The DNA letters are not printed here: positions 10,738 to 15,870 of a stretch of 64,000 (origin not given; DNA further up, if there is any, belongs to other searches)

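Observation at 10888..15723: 1611-aa hyper-acidic membrane-anchored surface protein combining an SBP-family-5-like N-domain with tandem Flg_new repeats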

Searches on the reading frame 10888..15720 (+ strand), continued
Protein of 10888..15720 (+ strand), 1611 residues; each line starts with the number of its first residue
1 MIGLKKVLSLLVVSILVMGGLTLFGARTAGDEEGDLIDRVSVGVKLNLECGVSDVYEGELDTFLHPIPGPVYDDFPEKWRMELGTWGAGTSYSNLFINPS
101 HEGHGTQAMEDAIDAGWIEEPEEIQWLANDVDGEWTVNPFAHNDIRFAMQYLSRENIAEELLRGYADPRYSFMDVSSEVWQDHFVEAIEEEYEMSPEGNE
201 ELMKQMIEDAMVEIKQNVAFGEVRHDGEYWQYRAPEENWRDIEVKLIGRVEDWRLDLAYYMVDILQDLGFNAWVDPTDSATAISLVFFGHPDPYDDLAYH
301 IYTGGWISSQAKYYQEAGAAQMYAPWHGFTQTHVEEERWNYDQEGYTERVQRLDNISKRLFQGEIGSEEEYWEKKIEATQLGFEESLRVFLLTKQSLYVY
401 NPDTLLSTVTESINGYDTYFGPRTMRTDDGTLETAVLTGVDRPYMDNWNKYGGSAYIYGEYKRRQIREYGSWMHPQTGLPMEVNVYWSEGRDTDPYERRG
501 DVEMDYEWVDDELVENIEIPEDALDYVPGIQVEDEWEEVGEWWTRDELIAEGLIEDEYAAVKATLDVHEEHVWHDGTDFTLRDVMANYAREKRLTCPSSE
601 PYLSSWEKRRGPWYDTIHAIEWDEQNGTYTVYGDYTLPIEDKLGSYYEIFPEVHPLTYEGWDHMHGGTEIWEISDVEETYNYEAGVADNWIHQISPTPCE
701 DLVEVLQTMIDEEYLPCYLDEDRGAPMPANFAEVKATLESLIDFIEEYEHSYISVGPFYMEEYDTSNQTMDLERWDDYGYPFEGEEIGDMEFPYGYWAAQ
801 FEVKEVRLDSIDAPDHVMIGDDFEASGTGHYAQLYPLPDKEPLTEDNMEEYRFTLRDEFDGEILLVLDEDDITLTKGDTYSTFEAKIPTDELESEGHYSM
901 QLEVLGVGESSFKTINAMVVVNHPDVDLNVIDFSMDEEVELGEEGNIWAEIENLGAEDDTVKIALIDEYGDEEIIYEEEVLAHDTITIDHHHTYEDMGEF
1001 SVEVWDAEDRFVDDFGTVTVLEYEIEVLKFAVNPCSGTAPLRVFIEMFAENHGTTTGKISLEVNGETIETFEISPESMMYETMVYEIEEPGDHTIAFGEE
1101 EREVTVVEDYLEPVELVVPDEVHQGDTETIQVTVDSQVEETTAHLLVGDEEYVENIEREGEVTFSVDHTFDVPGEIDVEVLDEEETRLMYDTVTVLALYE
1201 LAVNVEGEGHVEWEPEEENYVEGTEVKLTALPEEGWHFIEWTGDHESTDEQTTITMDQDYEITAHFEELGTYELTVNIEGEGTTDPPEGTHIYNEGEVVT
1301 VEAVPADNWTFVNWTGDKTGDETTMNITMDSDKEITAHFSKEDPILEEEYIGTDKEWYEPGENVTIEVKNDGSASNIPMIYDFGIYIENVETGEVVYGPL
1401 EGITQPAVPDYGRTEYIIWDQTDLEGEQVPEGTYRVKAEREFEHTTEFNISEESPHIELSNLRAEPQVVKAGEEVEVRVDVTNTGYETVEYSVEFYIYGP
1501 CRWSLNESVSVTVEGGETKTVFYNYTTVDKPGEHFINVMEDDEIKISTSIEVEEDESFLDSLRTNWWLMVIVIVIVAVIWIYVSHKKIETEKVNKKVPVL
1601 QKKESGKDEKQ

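Call 18: find_encoding_contigs(protein=P0027, flank=10000, max_places=2)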
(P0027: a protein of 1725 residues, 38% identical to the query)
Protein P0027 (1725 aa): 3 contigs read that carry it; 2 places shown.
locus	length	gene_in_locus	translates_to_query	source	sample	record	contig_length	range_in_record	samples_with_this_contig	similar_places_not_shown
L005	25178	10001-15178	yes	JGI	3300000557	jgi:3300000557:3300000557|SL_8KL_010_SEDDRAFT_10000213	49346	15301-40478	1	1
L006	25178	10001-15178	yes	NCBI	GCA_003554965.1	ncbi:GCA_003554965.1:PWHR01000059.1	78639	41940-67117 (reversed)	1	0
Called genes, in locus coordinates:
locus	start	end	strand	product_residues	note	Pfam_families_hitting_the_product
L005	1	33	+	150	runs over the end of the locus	PF01927:Mut7-C, PF18480:DUF5615 (faint)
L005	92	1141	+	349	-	-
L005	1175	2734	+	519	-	PF01011:PQQ (faint), PF13360:PQQ_2 (weak), PF13570:Beta-prop_ACSF4, PF13360:PQQ_2, PF25292:Beta-prop_CGLA (weak), PF13570:Beta-prop_ACSF4, PF13360:PQQ_2 (weak), PF13570:Beta-prop_ACSF4, +1 more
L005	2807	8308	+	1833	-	PF00801:PKD (faint), PF18998:Flg_new_2 (weak)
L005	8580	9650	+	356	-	PF00196:GerE (faint), PF01022:HTH_5 (faint), PF01047:MarR (faint), PF01325:Fe_dep_repress (faint), PF01371:Trp_repressor (faint), PF02796:HTH_7 (weak), PF13384:HTH_23 (weak), PF02796:HTH_7, +47 more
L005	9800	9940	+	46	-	-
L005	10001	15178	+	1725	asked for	PF07705:CARDB (faint), PF18998:Flg_new_2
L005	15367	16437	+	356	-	PF00528:BPD_transp_1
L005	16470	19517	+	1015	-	PF12911:OppC_N (weak), PF00528:BPD_transp_1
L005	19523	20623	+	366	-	PF00005:ABC_tran, PF13304:AAA_21 (faint), PF08352:oligo_HPY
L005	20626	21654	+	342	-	PF00005:ABC_tran, PF08352:oligo_HPY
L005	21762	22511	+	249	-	-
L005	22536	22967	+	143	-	-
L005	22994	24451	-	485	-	PF01139:RtcB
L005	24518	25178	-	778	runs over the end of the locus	PF00270:DEAD, PF04851:ResIII, PF21210:RNA_helicase_helical, PF00271:Helicase_C, PF02732:ERCC4, PF12826:HHH_2, PF14520:HHH_5, PF00633:HHH, +1 more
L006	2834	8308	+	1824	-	PF00801:PKD (faint), PF18998:Flg_new_2 (weak)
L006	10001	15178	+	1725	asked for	PF07705:CARDB (faint), PF18998:Flg_new_2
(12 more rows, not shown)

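Call 19: find_encoding_contigs(protein=P0001, flank=2000, max_places=4)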
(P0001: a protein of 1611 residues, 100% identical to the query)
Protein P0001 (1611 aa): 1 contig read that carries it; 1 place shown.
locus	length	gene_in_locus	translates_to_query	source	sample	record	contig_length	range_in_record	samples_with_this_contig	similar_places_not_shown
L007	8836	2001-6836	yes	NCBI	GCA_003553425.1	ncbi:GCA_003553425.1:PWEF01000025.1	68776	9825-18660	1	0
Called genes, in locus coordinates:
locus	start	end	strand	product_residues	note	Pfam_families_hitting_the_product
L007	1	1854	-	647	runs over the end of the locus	PF00270:DEAD (faint), PF04851:ResIII (weak), PF06733:DEAD_2, PF13307:Helicase_C_2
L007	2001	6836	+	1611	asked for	PF00496:SBP_bac_5 (faint), PF18998:Flg_new_2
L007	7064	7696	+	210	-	PF00753:Lactamase_B, PF23023:Anti-Pycsar_Apyc1, PF12706:Lactamase_B_2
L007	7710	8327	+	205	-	PF01300:Sua5_yciO_yrdC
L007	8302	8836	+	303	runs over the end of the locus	PF00557:Peptidase_M24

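Call 48: find_encoding_contigs(protein=P0005, flank=10000, max_places=3)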
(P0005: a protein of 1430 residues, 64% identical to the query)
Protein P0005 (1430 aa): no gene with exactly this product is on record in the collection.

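Call 49: find_encoding_contigs(protein=P0014, flank=10000, max_places=2)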
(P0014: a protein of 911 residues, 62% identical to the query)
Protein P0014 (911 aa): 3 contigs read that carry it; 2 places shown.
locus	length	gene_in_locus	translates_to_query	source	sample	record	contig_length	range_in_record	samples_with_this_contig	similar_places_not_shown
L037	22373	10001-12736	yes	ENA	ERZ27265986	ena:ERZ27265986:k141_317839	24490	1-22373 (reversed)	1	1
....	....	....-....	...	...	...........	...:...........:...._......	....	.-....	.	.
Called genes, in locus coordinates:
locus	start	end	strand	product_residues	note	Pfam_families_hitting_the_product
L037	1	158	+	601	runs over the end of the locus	PF02730:AFOR_N, PF01314:AFOR_C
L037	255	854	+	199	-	PF00156:Pribosyltran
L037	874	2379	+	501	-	PF01921:tRNA-synt_1f, PF19269:Anticodon_2 (faint)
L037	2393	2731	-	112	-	PF01849:NAC, PF19026:UBA_HYPK (faint)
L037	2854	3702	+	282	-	PF13793:Pribosyltran_N, PF00156:Pribosyltran, PF14572:Pribosyl_synth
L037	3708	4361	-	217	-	PF03193:RsgA_GTPase (faint), PF02492:cobW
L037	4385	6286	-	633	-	PF00270:DEAD, PF04851:ResIII, PF06733:DEAD_2, PF06777:HBB, PF13307:Helicase_C_2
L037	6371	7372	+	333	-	PF00291:PALP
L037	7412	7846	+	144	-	PF02566:OsmC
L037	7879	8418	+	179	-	PF03167:UDG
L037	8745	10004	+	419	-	PF07705:CARDB (faint), PF17957:Big_7 (faint)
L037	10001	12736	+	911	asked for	PF00496:SBP_bac_5 (faint), PF18998:Flg_new_2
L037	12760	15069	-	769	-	PF00072:Response_reg, PF00989:PAS (weak), PF13188:PAS_8 (weak), PF13426:PAS_9 (weak), PF00989:PAS, PF13426:PAS_9, PF13185:GAF_2, PF02518:HATPase_c, +4 more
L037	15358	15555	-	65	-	PF00313:CSD, PF08206:OB_RNB (weak)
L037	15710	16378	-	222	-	PF00578:AhpC-TSA, PF08534:Redoxin, PF10417:1-cysPrx_C (weak)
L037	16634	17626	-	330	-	PF04463:2-thiour_desulf, PF08349:DUF1722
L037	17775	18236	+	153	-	PF02391:MoaE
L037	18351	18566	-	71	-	PF13459:Fer4_15, PF13370:Fer4_13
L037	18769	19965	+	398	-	PF01385:OrfB_IS605, PF07282:Cas12f1-like_TNB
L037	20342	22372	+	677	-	?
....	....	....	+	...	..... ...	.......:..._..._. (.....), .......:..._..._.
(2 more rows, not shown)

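Call 59: search_protein_families(library=pfam, proteins=[L002:15809-18202:+, L005:16470-19514:+, L002:8710-9870:+, L002:20549-21301:+, L002:21324-21770:+, L037:8745-10001:+], max_evalue=0.1)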
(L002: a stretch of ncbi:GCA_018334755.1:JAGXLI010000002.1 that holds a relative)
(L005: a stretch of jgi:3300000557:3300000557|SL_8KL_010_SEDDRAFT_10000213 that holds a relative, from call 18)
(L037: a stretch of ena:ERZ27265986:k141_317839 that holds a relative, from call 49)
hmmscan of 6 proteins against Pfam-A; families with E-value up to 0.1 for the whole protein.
L002:15809-18202:+ (798 aa): 5 families
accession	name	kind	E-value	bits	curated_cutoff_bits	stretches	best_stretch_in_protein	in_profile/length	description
PF00528.27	BPD_transp_1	-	3.2e-23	82.9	26.4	1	609-796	1-183/184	Binding-protein-dependent transport system inner membrane component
PF12911.12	OppC_N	-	3.2e-08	33.8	23.9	1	14-68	6-53/53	N-terminal TM domain of oligopeptide transport permease C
PF00801.26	PKD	-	0.0033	17.8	23.5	0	202-233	30-64/80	PKD domain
PF18911.6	PKD_4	-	0.031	14.8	27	0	183-232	16-66/85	PKD domain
PF07385.18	Lyx_isomer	-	0.079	12.6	20.8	0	166-245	118-193/222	D-lyxose isomerase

L005:16470-19514:+ (1015 aa): 2 families
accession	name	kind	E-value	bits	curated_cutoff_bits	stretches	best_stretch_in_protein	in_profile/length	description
PF00528.27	BPD_transp_1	-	7.4e-19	68.6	26.4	1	825-1014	1-184/184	Binding-protein-dependent transport system inner membrane component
PF12911.12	OppC_N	-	2.1e-07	31.1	23.9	1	12-47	4-39/53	N-terminal TM domain of oligopeptide transport permease C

L002:8710-9870:+ (387 aa): 12 families
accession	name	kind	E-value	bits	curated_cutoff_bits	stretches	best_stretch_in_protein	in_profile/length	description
PF13570.13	Beta-prop_ACSF4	-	2.9e-58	198.2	133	3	21-172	81-232/329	Beta-alanine-activating enzyme, beta-propeller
PF13360.13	PQQ_2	-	1e-35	123.9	27.6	4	228-358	5-140/233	Outer membrane protein assembly factor BamB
PF25292.1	Beta-prop_CGLA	-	1.9e-21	77.3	26.8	4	183-276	9-107/316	Lambda-carrageenase beta-propeller domain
PF20067.5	SSL_N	-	2.8e-10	40.3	18.9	0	39-55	28-44/46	Strictosidine synthase-like, N-terminal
PF01011.28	PQQ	-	1.2e-08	34.6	26.7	0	256-285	57-87/595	Glucose/ethanol/alcohol dehydrogenase, beta-propeller domain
PF07494.17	Reg_prop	-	3e-06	27.2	20.4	0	212-225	9-24/24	Two component regulator propeller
PF22701.2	Mala_s_1-like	-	3.9e-05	23.9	27.5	1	162-244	5-80/195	Mal s 1 allergenic protein-like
PF06462.18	Hyd_WA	-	0.0068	16.6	21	0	162-171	4-13/30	Propeller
PF03478.24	Beta-prop_KIB1-4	-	0.0091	16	27.4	0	215-354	18-139/242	KIB1-4 beta-propeller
PF05935.17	Arylsulfotrans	-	0.014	14.8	24.2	0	134-202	28-88/374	Arylsulfotransferase (ASST)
PF16120.10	DUF4836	-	0.044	13.2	27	0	214-233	372-388/481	Domain of unknown function (DUF4836)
PF05317.16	Thermopsin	-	0.059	13.3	25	0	238-274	99-135/256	Thermopsin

L002:20549-21301:+ (251 aa): 4 families
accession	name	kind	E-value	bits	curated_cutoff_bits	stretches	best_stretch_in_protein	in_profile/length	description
PF14851.11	FAM176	-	0.01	16.1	31.5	1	181-214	52-85/152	FAM176 family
PF10404.14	BHD_2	-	0.017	16.3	33.5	1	168-207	8-47/63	Rad4 beta-hairpin domain 2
PF11240.13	DUF3042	-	0.04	14.2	25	1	160-194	18-52/54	Protein of unknown function (DUF3042)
PF18564.7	Glyco_hydro_5_C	-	0.092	13.7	22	0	121-180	8-61/87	Glycoside hydrolase family 5 C-terminal domain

L002:21324-21770:+ (149 aa): 1 family
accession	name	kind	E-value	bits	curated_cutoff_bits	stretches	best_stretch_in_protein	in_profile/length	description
PF16457.11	PH_12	-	0.072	14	27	1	47-133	21-104/131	Pleckstrin homology domain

L037:8745-10001:+ (419 aa): 7 families
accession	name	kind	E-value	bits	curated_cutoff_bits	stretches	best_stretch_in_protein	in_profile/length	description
PF07705.17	CARDB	-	1.2e-08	35.5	22.7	2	300-370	15-85/101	CARDB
PF17957.7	Big_7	-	4.7e-07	30.8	24.1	1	34-88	2-44/70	Bacterial Ig domain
PF16729.10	DUF5067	-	0.0028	18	27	1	22-96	15-88/126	Domain of unknown function (DUF5067)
PF12690.13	BsuPI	-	0.0052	17.2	22.9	0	298-322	6-30/101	Intracellular proteinase inhibitor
PF00630.25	Filamin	-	0.0086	17.3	26.9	1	306-373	37-87/93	Filamin/ABP280 repeat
PF04234.18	CopC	-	0.013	17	23.3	0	187-218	51-82/92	CopC domain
PF17992.7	Agarase_CBM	-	0.021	14.9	26.3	1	265-332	17-85/178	Agarase CBM like domain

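Call 67: find_encoding_contigs(protein=P0011, flank=8000, max_places=1)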
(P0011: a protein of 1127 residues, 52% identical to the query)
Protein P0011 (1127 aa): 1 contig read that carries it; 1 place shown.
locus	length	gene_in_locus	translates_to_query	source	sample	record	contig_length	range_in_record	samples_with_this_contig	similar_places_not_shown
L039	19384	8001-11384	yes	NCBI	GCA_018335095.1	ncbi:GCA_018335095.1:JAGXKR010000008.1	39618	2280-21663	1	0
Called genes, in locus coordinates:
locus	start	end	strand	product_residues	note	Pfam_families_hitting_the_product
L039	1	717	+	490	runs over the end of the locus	-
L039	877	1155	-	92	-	PF01918:Alba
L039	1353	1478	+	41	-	-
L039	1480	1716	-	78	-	PF01541:GIY-YIG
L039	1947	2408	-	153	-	PF02391:MoaE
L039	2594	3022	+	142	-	-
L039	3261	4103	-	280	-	PF00763:THF_DHG_CYH, PF02882:THF_DHG_CYH_C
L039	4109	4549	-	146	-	PF01980:TrmO_N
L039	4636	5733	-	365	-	PF08442:ATP-grasp_2, PF13549:ATP-grasp_5, PF24948:Citrate_synth_N, PF00549:Ligase_CoA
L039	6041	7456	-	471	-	PF02872:5_nucleotid_C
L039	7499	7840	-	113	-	PF02635:DsrE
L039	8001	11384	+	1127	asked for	PF00496:SBP_bac_5 (faint), PF07705:CARDB, PF18998:Flg_new_2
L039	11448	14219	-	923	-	PF01411:tRNA-synt_2c, PF07973:tRNA_SAD, PF02272:DHHA1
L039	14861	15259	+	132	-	PF13559:DUF4129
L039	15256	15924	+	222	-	-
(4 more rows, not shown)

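Call 68: find_encoding_contigs(protein=P0013, flank=8000, max_places=1)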
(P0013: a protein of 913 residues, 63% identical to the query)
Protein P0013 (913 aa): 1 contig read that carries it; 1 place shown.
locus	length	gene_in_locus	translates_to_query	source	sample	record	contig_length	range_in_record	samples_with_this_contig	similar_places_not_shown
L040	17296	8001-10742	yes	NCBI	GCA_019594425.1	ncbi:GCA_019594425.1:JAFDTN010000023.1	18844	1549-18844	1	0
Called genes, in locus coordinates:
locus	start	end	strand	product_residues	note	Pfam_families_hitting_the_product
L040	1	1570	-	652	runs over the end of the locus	PF00122:E1-E2_ATPase, PF00702:Hydrolase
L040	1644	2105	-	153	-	PF02391:MoaE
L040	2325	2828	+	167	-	-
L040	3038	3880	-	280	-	PF00763:THF_DHG_CYH, PF02882:THF_DHG_CYH_C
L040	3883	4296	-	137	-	PF01980:TrmO_N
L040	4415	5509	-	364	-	PF08442:ATP-grasp_2, PF13549:ATP-grasp_5, PF24948:Citrate_synth_N, PF00549:Ligase_CoA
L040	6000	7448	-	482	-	PF02872:5_nucleotid_C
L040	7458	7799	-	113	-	PF02635:DsrE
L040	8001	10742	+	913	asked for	PF00496:SBP_bac_5 (faint), PF07705:CARDB (weak)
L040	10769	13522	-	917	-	PF01411:tRNA-synt_2c, PF07973:tRNA_SAD, PF02272:DHHA1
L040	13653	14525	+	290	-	PF13559:DUF4129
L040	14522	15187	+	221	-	-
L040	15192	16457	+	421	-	PF01882:DUF58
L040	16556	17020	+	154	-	-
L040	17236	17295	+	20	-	?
